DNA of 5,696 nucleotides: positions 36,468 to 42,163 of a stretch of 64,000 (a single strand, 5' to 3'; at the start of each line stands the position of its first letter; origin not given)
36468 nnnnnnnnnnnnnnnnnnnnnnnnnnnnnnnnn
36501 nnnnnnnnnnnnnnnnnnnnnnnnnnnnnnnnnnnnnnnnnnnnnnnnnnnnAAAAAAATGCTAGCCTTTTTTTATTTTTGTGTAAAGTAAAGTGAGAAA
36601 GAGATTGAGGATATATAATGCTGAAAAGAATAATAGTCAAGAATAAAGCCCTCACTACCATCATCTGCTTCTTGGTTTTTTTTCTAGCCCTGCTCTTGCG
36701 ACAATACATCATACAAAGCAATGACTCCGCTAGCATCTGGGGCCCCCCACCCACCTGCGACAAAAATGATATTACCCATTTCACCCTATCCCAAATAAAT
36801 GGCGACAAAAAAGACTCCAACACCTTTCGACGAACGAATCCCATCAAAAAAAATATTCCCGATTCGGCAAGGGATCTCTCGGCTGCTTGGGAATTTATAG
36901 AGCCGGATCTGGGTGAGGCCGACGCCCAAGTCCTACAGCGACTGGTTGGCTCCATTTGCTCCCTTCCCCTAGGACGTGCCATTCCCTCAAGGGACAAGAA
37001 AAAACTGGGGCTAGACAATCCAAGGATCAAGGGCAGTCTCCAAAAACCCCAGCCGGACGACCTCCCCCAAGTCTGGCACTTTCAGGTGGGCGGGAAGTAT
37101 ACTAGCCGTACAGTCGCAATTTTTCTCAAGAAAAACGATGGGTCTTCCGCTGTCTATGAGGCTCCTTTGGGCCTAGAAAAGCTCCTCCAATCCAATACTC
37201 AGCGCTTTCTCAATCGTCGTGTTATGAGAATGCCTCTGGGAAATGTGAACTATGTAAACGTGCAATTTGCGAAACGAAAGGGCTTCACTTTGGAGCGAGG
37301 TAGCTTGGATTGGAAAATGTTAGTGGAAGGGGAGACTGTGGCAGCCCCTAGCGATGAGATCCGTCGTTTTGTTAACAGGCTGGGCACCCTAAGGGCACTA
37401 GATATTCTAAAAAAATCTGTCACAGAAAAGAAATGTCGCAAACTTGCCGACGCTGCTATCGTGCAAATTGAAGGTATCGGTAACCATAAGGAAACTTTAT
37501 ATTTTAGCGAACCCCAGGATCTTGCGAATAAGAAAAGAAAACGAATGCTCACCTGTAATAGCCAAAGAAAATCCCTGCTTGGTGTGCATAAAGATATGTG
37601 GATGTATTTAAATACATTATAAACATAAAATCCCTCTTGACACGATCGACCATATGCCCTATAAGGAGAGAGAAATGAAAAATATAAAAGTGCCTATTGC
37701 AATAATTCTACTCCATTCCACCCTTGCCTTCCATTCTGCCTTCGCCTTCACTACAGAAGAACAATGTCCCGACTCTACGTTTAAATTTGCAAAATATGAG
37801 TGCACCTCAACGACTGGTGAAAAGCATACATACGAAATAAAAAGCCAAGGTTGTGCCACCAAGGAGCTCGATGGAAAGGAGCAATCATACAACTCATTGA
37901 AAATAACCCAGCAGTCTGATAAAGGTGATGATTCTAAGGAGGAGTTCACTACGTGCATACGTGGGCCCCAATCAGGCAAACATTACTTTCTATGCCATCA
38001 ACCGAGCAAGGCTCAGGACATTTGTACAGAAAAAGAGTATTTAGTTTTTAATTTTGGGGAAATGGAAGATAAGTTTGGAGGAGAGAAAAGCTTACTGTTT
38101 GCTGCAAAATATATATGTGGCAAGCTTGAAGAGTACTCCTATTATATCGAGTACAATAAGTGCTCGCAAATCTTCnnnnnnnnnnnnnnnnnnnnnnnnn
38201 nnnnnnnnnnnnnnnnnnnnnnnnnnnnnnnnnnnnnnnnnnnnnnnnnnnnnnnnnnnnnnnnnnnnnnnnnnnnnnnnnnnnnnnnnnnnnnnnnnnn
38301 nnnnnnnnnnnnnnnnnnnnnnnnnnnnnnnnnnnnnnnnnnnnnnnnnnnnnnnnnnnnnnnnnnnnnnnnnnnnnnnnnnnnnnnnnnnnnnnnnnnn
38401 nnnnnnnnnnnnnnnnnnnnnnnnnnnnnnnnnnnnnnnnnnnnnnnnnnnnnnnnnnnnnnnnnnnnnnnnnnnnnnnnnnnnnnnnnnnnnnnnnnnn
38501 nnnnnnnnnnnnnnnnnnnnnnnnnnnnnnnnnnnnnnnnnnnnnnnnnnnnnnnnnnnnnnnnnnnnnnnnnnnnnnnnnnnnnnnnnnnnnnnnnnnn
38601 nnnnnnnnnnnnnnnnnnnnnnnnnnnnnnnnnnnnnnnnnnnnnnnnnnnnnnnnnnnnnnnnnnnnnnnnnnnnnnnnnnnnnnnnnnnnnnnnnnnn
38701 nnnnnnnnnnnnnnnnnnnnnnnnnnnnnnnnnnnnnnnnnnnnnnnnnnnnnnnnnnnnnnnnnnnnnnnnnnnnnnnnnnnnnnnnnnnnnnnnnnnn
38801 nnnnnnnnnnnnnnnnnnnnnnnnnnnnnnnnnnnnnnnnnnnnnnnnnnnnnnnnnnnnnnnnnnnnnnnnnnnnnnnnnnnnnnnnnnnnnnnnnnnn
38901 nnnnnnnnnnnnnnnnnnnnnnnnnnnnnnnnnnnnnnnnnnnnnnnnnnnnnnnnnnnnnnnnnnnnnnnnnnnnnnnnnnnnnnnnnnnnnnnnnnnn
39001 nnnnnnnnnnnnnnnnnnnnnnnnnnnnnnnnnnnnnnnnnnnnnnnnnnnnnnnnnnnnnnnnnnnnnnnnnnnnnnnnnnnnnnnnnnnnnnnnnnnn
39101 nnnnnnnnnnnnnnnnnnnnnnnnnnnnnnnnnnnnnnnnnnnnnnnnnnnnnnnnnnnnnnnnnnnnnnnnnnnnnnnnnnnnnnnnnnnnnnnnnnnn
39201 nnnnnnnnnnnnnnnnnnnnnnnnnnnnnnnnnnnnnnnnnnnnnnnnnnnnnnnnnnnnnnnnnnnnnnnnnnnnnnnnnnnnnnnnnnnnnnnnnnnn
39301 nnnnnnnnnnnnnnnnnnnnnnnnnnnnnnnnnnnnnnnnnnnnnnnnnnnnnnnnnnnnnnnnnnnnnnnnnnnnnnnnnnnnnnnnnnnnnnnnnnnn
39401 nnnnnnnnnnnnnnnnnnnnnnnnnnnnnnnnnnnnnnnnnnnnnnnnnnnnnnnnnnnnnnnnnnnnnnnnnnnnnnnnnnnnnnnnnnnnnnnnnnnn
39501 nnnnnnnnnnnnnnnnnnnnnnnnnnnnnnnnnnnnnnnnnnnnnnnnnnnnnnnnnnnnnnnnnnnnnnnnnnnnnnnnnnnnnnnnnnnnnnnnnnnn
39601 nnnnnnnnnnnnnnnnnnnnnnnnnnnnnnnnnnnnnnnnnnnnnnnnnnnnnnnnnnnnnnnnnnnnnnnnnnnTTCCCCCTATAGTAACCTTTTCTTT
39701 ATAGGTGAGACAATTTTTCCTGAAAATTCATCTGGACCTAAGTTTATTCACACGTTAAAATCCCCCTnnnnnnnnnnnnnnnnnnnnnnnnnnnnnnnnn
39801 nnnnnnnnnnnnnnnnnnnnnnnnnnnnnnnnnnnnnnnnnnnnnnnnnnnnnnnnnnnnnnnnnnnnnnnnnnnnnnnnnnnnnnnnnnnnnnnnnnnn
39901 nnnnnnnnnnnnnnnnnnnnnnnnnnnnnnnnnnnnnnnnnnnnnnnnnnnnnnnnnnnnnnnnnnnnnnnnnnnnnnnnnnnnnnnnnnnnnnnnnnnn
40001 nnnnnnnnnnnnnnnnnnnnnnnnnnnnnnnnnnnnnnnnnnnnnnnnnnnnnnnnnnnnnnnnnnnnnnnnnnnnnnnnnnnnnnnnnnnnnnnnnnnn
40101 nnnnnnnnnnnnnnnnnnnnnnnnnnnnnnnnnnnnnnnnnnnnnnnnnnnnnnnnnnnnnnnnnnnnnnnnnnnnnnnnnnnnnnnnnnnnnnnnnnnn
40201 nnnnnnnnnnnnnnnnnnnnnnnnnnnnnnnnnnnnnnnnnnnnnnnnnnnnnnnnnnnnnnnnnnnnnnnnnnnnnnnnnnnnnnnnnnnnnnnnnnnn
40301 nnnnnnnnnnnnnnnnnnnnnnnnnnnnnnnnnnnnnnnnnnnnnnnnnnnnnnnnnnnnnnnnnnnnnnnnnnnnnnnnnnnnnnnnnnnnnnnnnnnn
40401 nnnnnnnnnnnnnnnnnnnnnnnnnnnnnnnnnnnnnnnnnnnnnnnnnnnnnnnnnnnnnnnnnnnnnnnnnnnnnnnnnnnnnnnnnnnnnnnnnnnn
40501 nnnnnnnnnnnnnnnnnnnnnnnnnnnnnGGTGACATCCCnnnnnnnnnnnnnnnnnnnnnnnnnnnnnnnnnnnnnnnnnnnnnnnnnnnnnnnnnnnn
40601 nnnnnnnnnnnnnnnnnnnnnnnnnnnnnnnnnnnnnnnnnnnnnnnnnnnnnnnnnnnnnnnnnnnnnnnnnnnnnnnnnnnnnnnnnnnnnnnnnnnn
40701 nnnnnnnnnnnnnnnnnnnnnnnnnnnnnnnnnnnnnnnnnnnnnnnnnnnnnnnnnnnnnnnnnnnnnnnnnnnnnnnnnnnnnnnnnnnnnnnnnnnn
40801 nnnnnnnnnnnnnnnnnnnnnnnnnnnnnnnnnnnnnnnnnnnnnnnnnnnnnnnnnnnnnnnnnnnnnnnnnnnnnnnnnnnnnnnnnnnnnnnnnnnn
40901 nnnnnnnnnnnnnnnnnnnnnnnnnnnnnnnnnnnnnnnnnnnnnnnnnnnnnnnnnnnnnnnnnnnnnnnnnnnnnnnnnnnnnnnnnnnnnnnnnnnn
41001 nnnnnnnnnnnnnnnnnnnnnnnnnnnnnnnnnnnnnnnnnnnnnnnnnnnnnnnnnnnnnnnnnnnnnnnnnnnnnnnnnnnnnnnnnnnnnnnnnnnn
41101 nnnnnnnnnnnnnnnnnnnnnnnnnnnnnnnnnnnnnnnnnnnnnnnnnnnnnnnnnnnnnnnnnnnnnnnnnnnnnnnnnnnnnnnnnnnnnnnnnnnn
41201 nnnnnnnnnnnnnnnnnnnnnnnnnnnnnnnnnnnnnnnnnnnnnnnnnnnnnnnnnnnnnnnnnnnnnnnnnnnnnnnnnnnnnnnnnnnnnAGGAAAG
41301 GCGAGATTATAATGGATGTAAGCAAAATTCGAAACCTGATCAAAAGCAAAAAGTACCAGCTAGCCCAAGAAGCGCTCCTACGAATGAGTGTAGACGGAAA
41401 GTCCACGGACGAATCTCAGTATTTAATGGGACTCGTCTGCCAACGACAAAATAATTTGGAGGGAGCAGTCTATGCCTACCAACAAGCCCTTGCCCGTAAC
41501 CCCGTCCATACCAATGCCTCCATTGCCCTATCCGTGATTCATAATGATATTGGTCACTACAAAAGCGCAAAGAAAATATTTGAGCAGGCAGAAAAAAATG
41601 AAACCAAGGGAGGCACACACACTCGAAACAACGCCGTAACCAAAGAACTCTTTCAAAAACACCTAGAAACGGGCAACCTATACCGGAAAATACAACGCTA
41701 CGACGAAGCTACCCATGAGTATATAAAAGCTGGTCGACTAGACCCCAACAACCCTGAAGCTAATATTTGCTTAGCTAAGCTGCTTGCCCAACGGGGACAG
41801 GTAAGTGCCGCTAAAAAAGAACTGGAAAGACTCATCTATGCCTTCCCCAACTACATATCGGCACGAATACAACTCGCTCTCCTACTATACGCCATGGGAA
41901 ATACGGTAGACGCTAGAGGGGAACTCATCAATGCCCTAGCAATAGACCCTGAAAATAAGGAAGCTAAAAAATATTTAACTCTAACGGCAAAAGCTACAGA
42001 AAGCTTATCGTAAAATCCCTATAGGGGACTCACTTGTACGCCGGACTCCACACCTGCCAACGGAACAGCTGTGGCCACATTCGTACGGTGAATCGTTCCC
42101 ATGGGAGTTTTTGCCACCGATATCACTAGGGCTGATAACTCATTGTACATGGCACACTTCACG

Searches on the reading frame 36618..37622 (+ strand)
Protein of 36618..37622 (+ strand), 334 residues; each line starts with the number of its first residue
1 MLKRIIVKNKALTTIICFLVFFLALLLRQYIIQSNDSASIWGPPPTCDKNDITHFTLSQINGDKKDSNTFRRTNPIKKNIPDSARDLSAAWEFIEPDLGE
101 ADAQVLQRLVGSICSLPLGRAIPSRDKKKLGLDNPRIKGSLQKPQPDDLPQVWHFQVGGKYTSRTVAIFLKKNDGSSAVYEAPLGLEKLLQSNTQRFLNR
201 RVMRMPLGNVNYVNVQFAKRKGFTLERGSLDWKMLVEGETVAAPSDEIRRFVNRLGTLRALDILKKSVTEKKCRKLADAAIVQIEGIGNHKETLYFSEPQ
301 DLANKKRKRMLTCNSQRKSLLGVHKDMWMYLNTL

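Call 24: search_protein_families(library=pfam, proteins=[window:36618-37622:+], max_evalue=0.00001)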
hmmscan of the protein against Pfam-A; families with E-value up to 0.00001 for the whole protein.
window:36618-37622:+ (334 aa): 1 family
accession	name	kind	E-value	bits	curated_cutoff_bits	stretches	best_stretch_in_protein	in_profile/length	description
PF14238.11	DUF4340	-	3.8e-11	44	25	1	91-273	1-177/183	Domain of unknown function (DUF4340)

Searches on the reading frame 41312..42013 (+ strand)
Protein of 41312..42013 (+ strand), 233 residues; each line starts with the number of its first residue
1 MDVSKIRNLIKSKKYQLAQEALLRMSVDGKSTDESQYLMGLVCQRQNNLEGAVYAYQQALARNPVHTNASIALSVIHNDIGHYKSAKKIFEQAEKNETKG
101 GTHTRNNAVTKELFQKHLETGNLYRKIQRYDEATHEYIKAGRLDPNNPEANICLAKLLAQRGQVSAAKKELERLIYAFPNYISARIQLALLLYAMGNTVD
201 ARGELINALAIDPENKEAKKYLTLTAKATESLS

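Call 25: search_protein_families(library=pfam, proteins=[window:41312-42013:+], max_evalue=0.00001)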
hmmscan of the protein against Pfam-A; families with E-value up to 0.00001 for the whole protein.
window:41312-42013:+ (233 aa): 17 families
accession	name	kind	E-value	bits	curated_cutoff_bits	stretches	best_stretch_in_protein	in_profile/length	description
PF14559.12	TPR_19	-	1.1e-18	67.7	25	1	129-180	6-57/68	Tetratricopeptide repeat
PF07719.23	TPR_2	-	1.8e-17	62.4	27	0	35-64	3-32/34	Tetratricopeptide repeat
PF13428.12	TPR_14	-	7.9e-15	54.3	23.5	0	148-190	1-43/44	Tetratricopeptide repeat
PF13414.12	TPR_11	-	1.2e-13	51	26.8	1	121-162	1-42/42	TPR repeat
PF13432.12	TPR_16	-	3.2e-12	47.1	32.7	0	119-180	2-63/65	Tetratricopeptide repeat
PF13181.12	TPR_8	-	2.3e-09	37.1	25.7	0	34-65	2-33/34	Tetratricopeptide repeat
PF13371.12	TPR_9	-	4e-09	36.8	35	0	172-218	19-65/73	Tetratricopeptide repeat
PF00515.34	TPR_1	-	5.5e-09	35.9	27.8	0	36-64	4-32/34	Tetratricopeptide repeat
PF13431.12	TPR_17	-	8.9e-09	35.4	24.4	0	142-168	7-33/34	Tetratricopeptide repeat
PF24575.1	TPR_Slam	-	4.6e-08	33.9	35.2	0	36-90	50-104/104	Surface lipoprotein assembly modifier, N-terminal TPR repeats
PF13424.12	TPR_12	-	4.8e-08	33.5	30.1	0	18-62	26-74/77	Tetratricopeptide repeat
PF25062.1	ARM_TT21_N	-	6.4e-08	33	40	0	129-196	150-216/222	Tetratricopeptide repeat protein 21 N-terminal ARM repeat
PF25064.1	ARM_TT21_5th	-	1e-07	32.7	27.8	0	35-117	3-84/117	TT21 fifth ARM repeats domain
PF14561.12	TPR_20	-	3.4e-07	30.9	25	0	170-222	10-64/90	Tetratricopeptide repeat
PF23914.1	TPR_CcmH_CycH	-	7e-07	29.6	42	0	121-203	57-142/158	Cytochrome c-type biogenesis protein H TPR domain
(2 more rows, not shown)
